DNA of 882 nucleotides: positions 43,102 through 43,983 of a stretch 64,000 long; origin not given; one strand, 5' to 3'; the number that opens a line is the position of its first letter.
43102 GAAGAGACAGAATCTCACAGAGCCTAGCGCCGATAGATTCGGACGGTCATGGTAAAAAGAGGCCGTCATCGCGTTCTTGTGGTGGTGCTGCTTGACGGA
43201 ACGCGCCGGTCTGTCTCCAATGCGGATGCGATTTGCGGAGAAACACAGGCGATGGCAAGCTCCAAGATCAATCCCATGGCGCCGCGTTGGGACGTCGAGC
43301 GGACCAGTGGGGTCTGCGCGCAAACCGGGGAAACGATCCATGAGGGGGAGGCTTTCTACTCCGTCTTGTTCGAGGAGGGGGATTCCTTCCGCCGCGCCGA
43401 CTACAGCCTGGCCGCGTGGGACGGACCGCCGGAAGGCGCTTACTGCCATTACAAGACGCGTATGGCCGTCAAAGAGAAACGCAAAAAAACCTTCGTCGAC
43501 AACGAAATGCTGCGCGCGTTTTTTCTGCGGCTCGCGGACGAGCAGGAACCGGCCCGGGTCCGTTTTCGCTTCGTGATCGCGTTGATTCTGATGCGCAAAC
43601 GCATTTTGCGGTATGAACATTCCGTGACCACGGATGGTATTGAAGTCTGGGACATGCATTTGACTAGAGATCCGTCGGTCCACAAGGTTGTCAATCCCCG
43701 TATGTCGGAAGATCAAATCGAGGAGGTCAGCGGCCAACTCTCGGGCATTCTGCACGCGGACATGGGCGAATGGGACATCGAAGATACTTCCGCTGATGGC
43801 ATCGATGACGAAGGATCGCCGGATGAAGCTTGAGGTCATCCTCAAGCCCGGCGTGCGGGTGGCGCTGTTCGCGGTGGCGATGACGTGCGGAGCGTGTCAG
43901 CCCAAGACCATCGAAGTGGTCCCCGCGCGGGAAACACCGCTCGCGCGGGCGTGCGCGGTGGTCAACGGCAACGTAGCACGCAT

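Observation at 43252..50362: Uncharacterised co-oriented operon: acidic-tail protein, lipoprotein, RDD-domain protein and a giant ExeA-like AAA/coiled-coil protein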

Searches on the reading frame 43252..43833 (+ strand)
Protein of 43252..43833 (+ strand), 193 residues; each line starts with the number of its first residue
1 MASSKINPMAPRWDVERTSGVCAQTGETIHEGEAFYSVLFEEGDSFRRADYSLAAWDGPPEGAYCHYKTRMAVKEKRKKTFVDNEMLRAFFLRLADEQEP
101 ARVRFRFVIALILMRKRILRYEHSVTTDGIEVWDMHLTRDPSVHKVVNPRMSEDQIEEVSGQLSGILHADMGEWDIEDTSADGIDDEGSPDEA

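Call 3: search_protein_families(library=pfam, proteins=[window:43252-43833:+], max_evalue=0.1)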
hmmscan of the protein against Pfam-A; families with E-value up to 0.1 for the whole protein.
window:43252-43833:+ (193 aa): 0 families

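Call 6: search_protein_families(library=ncbifam, proteins=[window:43252-43833:+], max_evalue=0.1)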
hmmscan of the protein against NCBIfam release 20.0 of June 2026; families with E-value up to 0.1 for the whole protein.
window:43252-43833:+ (193 aa): 0 families

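Call 16: find_homologous_proteins(query=window:43252-43833:+, max_evalue=0.001)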
Query window:43252-43833:+ (193 aa): 204 proteins with E <= 0.001 among 324 candidates; the best 120 are listed.
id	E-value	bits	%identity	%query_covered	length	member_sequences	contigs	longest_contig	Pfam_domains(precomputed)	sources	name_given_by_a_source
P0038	5.3e-118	410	91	100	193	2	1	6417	-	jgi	-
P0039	6.1e-112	390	89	100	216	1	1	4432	-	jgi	-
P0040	7.0e-105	367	83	100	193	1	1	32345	-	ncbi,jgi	-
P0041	1.4e-79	284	68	95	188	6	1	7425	-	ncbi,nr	ncbi:MAG: hypothetical protein IID43_01965 [Planctomycetes bacterium]|nr:hypothetical protein [Planc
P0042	2.0e-77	277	69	91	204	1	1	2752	-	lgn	-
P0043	6.0e-77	276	70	85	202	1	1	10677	-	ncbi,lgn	-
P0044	1.3e-74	268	65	96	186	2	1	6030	-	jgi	-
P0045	1.1e-72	262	65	90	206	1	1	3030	-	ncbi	-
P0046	2.2e-72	261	63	91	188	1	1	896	-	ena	-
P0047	2.9e-72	261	64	95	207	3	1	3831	-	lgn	-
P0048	6.6e-72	259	61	94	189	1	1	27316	-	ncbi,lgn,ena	-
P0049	1.4e-71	258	65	89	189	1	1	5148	-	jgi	jgi:hypothetical protein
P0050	3.3e-71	257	62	95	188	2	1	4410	-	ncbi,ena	-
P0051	3.1e-70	254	63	96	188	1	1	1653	-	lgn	-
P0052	1.6e-69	252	65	90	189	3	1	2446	-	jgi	-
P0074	2.5e-66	241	59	95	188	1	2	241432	-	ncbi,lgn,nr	ncbi:MAG: hypothetical protein HY763_07220 [Planctomycetes bacterium]|nr:hypothetical protein [Planc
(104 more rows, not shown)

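Call 25: predict_structure(alignment_id=A1)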
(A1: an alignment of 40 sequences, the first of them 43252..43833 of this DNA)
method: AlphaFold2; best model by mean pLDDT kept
length: 193 residues; sequences in the alignment: 40
mean_pLDDT: 81.1   pTM: 0.49
mean pLDDT of the five models: 81.1, 80.4, 76.1, 74.9, 72.6
residues with pLDDT >= 90: 109; 70-90: 37; 50-70: 22; < 50: 25
segments of 3 or more residues with pLDDT < 50: 171-190
pLDDT, mean of each block of 10 residues (from residue 1): 55 79 96 95 92 96 95 64 84 94 94 94 95 95 94 82 70 40 36 50
secondary structure, 60 per line:
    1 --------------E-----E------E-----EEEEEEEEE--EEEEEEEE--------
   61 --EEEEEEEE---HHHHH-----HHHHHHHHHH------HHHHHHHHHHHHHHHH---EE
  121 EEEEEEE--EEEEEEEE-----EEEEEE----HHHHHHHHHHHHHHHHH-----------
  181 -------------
elements in order: E34-42 E45-52 E63-70 H74-78 H84-93 H100-115 E119-127 E130-137 E143-148 H153-169
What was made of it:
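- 43252..43833 (+): Gene A: 193-aa cytoplasmic protein with a degenerate zinc-ribbon N-domain, an alpha-alpha-beta3-alpha C-domain and an acidic disordered tail. It belongs to a new, unannotated family. AF2 model: pLDDT 81, tail below 50 (call 25).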

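Call 31: fold_search(model_id=the predicted structure, library=pdb)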
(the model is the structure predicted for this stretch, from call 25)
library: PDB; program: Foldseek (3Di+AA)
matches with E <= 10: 1123; with E <= 0.001: 0
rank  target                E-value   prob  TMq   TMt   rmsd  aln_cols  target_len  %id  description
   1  8yig_B                1.3e-01  0.13  0.10  0.17  13.6        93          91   11  DmDcr-2/LoqsPD/slm2 in initial binding state (released 2025-03-05)
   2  3k44_B                2.2e-01  0.08  0.14  0.19  19.4       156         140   12  Crystal Structure of Drosophila melanogaster Pur-alpha (released 2009-10-27)
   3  8eth_n                2.3e-01  0.25  0.17  0.16  10.8       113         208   11  Ytm1 associated 60S nascent ribosome State 1B (released 2022-11-30)
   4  7x0q_A                2.3e-01  0.14  0.14  0.08  16.6       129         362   12  Crystal structure of ATPase Clo1313_2554 from Clostridium thermocellum (released 2022-09-14)
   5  5bz6                  2.4e-01  0.33  0.16  0.12  14.8        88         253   14  Crystal structure of the N-terminal domain single mutant (S92A) of the human mitochondrial calcium uniporter fused with  (released 2015-09-16)
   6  5dv7_C                2.4e-01  0.23  0.14  0.18   7.5        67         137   15  Crystal Structure of NF90 tandem dsRBDs with dsRNA (released 2016-01-13)
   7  9kby_A                2.9e-01  0.21  0.15  0.06   8.8        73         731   12  Cryo-EM structure of DCL4-Hairpin RNA complex (released 2026-02-18)
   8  5obu                  2.9e-01  0.08  0.15  0.08  13.5       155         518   12  Mycoplasma genitalium DnaK deletion mutant lacking SBDalpha in complex with AMPPNP. (released 2018-05-09)
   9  8esr_n                3.1e-01  0.18  0.16  0.09  12.2       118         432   11  Ytm1 associated nascent 60S ribosome (-fkbp39) State 2 (released 2022-11-30)
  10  1whq_MODEL_1_A        3.3e-01  0.23  0.16  0.26  14.6        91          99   10  Solution structure of the N-terminal dsRBD from hypothetical protein BAB28848 (released 2004-11-28)
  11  6jg0                  3.3e-01  0.21  0.16  0.12  14.5       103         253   13  Crystal structure of the N-terminal domain single mutant (S92E) of the human mitochondrial calcium uniporter fused with  (released 2020-02-19)
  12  8cit_B                3.3e-01  0.08  0.15  0.10  18.5       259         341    9  The FERM domain of human moesin mutant L281R (released 2023-03-01)
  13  1dz1_MODEL_1_A        3.7e-01  0.57  0.15  0.36  11.1        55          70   11  Mouse HP1 (M31) C terminal (shadow chromo) domain (released 2000-04-09)
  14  3p7j_A                3.7e-01  0.54  0.14  0.42   9.5        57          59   14  Drosophila HP1a chromo shadow domain (released 2011-02-02)
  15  3p7j_B                3.9e-01  0.41  0.15  0.41  11.8        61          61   11  Drosophila HP1a chromo shadow domain (released 2011-02-02)
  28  3vyy_A                5.3e-01  0.21  0.17  0.30   8.4        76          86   12  Structural insights into RISC assembly facilitated by dsRNA binding domains of human RNA helicase A (DHX9) (released 2013-02-13)
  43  3vyy_B                6.7e-01  0.18  0.17  0.30   8.2        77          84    5  Structural insights into RISC assembly facilitated by dsRNA binding domains of human RNA helicase A (DHX9) (released 2013-02-13)
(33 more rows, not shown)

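Call 32: find_related_loci(query=A1, collection=genome_contigs, flank=10000)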
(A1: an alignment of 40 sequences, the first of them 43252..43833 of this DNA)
Query A1 (193 aa) in genome_contigs; peptide patterns used: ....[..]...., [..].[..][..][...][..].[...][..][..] (x = any residue, [..] = any of these).
370 stretches matched a pattern; 317 encode a relative of the query (tblastn E <= 1e-3); the best 80 are kept; 80 distinct loci.
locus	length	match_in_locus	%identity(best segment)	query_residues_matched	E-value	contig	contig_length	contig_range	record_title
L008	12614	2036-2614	83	1-193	3e-110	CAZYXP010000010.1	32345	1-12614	MAG TPA_asm: uncultured Phycisphaeraceae bacterium isolate binchicken_co275_130 genome assembly, contig: NODE_1477_lengt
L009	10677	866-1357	70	9-172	7e-78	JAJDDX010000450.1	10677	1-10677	MAG: Phycisphaerae bacterium isolate OFTM243 OFTM243_449, whole genome shotgun sequence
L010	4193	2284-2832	62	9-191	3e-76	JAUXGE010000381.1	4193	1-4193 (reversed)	MAG: Planctomycetota bacterium isolate CSMAG_2921 CSMAG_2921_k117_6388427_length_4193_cov_23.0000, whole genome shotgun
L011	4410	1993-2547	62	9-191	3e-76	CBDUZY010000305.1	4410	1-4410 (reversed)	MAG TPA_asm: uncultured bacterium isolate SRR22302364_concoct_124 genome assembly, contig: ERZ25073603.18641, whole geno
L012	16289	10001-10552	61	12-193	7e-76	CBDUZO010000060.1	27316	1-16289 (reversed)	MAG TPA_asm: uncultured Phycisphaerales bacterium isolate SRR22302362_binner23_Refined_17 genome assembly, contig: ERZ25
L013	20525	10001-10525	62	9-184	4e-73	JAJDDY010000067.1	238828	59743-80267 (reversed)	MAG: Phycisphaerae bacterium isolate OFTM250 OFTM250_66, whole genome shotgun sequence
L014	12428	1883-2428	59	6-192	3e-73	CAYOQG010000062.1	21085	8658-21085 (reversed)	MAG TPA_asm: uncultured Phycisphaeraceae bacterium isolate SRP323688_co1_276 genome assembly, contig: NODE_4214_length_2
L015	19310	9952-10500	60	1-182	8e-73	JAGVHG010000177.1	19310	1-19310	MAG: Phycisphaerae bacterium isolate DeMMO2_2 c_000000085192, whole genome shotgun sequence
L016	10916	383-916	62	9-185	1e-72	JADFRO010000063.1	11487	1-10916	MAG: Planctomycetota bacterium isolate B87T1L10 B87T1L10_NODE9147, whole genome shotgun sequence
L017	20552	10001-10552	59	9-191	9e-72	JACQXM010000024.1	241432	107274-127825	MAG: Planctomycetota bacterium isolate NC_groundwater_1515_Pr4_B-0.1um_67_4 SR1-18-B1_scaffold_96798, whole genome shotg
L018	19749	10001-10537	60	5-186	2e-71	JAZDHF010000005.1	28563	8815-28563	MAG: Planctomycetota bacterium isolate MEGAHIT-group-0.304 k141_11712085, whole genome shotgun sequence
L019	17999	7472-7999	61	9-190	1e-71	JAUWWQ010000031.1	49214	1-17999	MAG: Planctomycetota bacterium isolate CSMAG_2662 CSMAG_2662_k127_1121869_length_49214_cov_23.0745, whole genome shotgun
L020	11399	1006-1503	63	9-174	3e-71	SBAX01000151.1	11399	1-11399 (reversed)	MAG: Phycisphaera mikurensis isolate Bin_18_1 Hy_contig4492, whole genome shotgun sequence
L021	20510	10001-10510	63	6-174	2e-70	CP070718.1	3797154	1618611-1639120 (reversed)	MAG: Phycisphaerales bacterium isolate bin470 chromosome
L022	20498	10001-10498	59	9-174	5e-70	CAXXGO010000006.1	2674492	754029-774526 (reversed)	MAG: Phycisphaerae bacterium isolate c853687f-fc16-43d1-893a-c6280bf959b9 genome assembly, contig: contig_6, whole genom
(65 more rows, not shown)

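Call 35: find_encoding_contigs(protein=P0074, flank=10000, max_places=1)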
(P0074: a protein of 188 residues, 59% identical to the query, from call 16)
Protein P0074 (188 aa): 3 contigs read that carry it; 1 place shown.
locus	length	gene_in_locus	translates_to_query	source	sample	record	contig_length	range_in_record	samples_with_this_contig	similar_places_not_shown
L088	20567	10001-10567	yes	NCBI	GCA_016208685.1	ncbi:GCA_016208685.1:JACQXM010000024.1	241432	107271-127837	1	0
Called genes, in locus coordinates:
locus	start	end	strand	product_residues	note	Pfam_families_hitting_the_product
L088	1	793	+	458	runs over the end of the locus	-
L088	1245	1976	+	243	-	-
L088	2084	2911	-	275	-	PF09084:NMT1, PF12974:Phosphonate-bd, PF13379:NMT1_2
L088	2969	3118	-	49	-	-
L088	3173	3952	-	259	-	PF00005:ABC_tran, PF13401:AAA_22 (weak), PF13304:AAA_21 (weak)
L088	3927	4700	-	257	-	PF00528:BPD_transp_1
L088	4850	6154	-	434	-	PF03448:MgtE_N, PF00571:CBS (weak), PF01769:MgtE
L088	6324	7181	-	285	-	PF01842:ACT, PF00551:Formyl_trans_N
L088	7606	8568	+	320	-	PF01370:Epimerase, PF04321:RmlD_sub_bind (weak), PF16363:GDP_Man_Dehyd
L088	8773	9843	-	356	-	PF01476:LysM, PF03734:YkuD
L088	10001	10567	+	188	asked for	-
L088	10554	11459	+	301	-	-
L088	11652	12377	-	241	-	PF00005:ABC_tran, PF13304:AAA_21 (faint)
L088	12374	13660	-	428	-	PF13579:Glyco_trans_4_4 (weak), PF13439:Glyco_transf_4, PF00534:Glycos_transf_1, PF13692:Glyco_trans_1_4, PF13524:Glyco_trans_1_2 (weak)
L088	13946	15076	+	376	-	-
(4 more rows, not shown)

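Call 40: search_solved_structures(query=A1, max_evalue=10, show_alignments=2)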
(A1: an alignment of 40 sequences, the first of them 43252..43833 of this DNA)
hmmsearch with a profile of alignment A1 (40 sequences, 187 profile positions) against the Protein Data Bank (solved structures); distinct sequences matched with E-value up to 10: 0.

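Call 47: search_protein_representatives(alignment_id=A1)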
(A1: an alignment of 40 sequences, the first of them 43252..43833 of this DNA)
Query: 40 sequences, 187 profile positions. Proteins with E-value up to 0.001 (for the whole library): 2013; up to 1e-10: 1124; up to 1e-30: 99. The best 150 are listed.
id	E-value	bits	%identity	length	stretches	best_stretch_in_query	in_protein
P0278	7.4e-74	263.9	-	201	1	5-180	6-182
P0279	8.6e-71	253.9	-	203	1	2-170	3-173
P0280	1.9e-61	223.4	-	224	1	1-179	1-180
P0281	4.2e-59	215.7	-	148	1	4-123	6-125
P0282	5.9e-58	212.0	-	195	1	3-180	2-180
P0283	1.6e-55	204.1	-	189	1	2-161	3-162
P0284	2.7e-54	200.1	-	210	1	3-168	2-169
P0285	1.7e-52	194.2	-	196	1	2-165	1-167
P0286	2.9e-52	193.5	-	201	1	3-165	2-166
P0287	4.0e-52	193.0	-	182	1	2-162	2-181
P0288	4.7e-52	192.8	-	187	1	16-174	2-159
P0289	3.1e-51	190.1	-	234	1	3-180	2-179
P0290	3.8e-51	189.8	-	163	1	1-160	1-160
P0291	4.5e-51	189.6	-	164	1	3-163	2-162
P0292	1.8e-50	187.6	-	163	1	3-162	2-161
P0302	3.0e-44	167.3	-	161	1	4-162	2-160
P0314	4.1e-41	157.1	-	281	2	56-162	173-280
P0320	7.6e-39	149.7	-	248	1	37-162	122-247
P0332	4.1e-36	140.8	-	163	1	2-162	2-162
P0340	4.7e-35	137.4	-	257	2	4-124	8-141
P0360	1.1e-32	129.7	-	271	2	56-162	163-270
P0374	4.3e-31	124.4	-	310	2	3-121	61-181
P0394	3.5e-29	118.2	-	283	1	4-121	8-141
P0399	1.0e-28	116.7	-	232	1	5-161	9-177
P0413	4.8e-28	114.5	-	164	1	4-162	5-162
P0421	1.4e-27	113.0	-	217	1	3-163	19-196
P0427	3.5e-27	111.7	-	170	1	2-163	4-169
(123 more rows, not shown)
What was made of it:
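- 43252..43833 (+): An exhaustive profile search finds 2013 clusters, 1124 of them at E<1e-10 (call 47).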

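Call 48: search_protein_families(library=pfam, proteins=[P0290, P0314, P0320, P0340, P0360, P0374, P0394, P0399, P0421, P0427], max_evalue=0.01)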
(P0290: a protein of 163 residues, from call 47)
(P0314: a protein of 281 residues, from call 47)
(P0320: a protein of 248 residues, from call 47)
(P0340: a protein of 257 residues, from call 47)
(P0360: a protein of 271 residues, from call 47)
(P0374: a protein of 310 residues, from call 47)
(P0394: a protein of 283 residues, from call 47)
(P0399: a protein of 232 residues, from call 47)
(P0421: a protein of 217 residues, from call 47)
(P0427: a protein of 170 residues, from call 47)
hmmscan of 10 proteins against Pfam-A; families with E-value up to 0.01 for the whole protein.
P0290 (163 aa): 1 family
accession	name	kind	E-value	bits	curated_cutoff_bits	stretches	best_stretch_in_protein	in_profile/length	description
PF24441.1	DUF7560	-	0.0079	16.3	27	0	13-35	7-29/44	Family of unknown function (DUF7560)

P0314 (281 aa): 0 families

P0320 (248 aa): 1 family
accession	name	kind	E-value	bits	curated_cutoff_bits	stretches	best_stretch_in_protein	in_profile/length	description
PF01882.25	DUF58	-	9.4e-07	28.7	23.4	1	95-124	2-31/216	Protein of unknown function DUF58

P0340 (257 aa): 0 families

P0360 (271 aa): 0 families

P0374 (310 aa): 0 families

P0394 (283 aa): 0 families

P0399 (232 aa): 0 families

P0421 (217 aa): 0 families

P0427 (170 aa): 0 families

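Call 50: list_cluster_members(proteins=[P0290, P0314, P0340, P0374, P0427, P0413, P0360, P0291, P0302, P0332])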
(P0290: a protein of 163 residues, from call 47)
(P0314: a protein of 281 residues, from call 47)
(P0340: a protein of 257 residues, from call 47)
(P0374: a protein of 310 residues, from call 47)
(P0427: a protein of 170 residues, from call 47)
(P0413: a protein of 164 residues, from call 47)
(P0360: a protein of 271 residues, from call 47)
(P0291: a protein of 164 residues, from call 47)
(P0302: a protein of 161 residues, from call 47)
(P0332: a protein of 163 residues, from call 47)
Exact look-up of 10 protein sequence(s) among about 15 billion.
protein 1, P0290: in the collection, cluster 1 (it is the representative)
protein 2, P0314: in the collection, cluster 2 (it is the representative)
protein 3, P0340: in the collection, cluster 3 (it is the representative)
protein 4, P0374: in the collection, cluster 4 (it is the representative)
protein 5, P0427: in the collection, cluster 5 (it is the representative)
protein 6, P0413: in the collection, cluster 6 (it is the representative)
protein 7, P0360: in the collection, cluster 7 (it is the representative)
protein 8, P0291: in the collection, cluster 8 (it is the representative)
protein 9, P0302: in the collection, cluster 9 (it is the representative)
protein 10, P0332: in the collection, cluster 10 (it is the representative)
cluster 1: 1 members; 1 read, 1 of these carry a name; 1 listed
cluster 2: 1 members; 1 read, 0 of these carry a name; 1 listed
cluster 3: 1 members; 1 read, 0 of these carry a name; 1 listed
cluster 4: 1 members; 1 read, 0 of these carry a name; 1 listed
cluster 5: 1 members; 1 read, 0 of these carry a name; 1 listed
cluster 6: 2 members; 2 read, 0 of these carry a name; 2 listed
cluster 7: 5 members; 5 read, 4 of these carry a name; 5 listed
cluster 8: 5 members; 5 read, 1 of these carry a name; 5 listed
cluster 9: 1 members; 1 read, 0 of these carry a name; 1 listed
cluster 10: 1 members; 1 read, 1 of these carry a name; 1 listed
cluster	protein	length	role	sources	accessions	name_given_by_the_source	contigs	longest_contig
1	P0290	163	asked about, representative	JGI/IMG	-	hypothetical protein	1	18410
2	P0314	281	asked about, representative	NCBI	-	-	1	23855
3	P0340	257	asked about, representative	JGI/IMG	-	-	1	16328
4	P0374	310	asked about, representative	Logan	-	-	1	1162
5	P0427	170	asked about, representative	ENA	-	-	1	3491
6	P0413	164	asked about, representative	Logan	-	-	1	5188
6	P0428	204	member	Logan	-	-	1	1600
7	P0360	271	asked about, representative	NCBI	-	-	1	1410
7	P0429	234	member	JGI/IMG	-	hypothetical protein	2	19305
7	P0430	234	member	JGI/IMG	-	hypothetical protein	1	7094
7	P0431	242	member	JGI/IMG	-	hypothetical protein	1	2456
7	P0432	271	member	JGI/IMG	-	hypothetical protein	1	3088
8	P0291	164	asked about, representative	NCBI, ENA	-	-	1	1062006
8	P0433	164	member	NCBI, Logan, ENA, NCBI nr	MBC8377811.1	MAG: hypothetical protein H8E62_01420 [Planctomycetes bacterium] | hypothetical protein [Planctomycetota bacterium]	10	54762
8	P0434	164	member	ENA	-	-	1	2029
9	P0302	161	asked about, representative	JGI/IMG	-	-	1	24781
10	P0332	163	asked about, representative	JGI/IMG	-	hypothetical protein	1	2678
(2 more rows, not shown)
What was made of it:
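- Tried and rejected: Pfam scans of ten distant A-family members also found nothing useful (call 48), and every cluster name was 'hypothetical protein' (call 50).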
